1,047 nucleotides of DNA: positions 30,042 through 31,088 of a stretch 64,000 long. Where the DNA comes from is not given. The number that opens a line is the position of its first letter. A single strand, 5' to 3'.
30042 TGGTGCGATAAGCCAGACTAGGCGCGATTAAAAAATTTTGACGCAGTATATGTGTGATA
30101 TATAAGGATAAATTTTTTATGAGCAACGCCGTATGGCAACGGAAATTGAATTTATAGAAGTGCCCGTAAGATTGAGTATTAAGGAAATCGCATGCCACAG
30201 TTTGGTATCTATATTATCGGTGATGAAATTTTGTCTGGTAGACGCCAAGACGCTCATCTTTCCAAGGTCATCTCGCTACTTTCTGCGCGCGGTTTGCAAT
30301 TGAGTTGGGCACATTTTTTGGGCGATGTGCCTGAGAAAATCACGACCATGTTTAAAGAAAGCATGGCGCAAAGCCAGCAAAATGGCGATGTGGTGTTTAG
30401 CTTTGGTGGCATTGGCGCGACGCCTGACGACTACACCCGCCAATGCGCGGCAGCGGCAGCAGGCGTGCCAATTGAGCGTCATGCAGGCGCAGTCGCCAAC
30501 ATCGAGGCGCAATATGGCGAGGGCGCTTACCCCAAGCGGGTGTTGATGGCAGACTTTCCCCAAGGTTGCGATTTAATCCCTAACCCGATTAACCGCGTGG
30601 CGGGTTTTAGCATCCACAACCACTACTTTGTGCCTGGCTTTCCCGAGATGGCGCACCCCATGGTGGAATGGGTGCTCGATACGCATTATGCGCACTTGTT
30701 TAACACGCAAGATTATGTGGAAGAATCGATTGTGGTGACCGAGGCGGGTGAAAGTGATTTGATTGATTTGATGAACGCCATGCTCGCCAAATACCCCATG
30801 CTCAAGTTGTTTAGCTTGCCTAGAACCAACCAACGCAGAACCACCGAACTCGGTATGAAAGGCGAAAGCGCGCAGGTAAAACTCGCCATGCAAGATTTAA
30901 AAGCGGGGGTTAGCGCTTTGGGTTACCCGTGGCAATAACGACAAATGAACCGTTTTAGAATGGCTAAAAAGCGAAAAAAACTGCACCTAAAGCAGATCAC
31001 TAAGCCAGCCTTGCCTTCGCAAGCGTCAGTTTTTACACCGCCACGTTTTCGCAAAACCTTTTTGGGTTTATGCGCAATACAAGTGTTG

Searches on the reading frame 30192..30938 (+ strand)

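Call 43: search_protein_families(library=pfam, proteins=[window:30192-30938:+], max_evalue=0.00001)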
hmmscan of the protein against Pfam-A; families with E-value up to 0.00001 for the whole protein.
window:30192-30938:+ (248 aa): 1 family
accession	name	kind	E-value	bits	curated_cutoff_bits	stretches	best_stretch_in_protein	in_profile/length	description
PF00994.29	MoCF_biosynth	-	1.8e-22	80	26.6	1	6-162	2-138/144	Probable molybdopterin binding domain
